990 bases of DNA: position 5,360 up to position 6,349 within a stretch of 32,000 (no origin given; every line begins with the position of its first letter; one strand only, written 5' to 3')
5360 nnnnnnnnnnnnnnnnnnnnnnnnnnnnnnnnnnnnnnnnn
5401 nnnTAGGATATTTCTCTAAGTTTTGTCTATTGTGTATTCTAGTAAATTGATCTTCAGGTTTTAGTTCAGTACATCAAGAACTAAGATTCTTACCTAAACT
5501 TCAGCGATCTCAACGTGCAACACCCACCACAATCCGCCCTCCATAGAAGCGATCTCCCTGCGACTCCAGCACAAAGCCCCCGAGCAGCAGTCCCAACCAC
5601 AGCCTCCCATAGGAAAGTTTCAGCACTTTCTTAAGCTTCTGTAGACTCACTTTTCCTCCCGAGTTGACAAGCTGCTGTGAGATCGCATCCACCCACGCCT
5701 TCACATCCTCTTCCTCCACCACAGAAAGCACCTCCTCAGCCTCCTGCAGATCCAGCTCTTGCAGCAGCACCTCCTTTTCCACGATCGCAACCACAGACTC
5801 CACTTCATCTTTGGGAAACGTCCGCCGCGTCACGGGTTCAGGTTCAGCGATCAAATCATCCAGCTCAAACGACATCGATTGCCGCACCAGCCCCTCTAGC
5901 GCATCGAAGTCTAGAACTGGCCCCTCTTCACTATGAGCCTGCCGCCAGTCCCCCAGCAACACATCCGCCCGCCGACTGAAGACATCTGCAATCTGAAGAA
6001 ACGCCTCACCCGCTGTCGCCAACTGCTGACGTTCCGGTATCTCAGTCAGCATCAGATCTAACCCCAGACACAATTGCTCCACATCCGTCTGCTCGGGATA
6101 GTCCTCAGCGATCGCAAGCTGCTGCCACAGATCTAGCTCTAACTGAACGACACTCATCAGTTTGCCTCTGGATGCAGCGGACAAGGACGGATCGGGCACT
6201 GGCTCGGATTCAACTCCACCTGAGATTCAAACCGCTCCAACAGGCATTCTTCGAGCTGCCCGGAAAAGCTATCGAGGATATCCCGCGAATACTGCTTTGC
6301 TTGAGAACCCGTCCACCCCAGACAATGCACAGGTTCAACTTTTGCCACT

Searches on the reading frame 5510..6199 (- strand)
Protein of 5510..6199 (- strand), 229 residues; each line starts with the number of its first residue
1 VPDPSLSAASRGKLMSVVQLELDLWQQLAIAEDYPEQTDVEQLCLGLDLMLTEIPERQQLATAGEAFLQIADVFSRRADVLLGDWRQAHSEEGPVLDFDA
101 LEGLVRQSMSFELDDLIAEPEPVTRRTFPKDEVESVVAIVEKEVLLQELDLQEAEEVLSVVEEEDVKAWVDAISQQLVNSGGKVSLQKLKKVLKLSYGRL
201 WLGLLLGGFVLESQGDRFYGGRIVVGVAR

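Call 12: search_protein_families(library=pfam, proteins=[window:5510-6199:-], max_evalue=0.01)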
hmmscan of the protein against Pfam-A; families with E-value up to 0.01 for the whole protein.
window:5510-6199:- (229 aa): 0 families

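Call 53: search_protein_families(library=padloc, proteins=[window:5510-6199:-], max_evalue=0.01)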
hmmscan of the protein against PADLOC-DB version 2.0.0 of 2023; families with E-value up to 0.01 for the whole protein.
window:5510-6199:- (229 aa): 0 families

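Call 72: find_related_loci(query=window:5510-6199:-, collection=genome_contigs, flank=10000)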
Query window:5510-6199:- (229 aa) in genome_contigs; peptide patterns used: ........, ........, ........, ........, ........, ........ (x = any residue, [..] = any of these).
64 stretches matched a pattern, but none encodes a relative of the query by tblastn (E <= 1e-3).
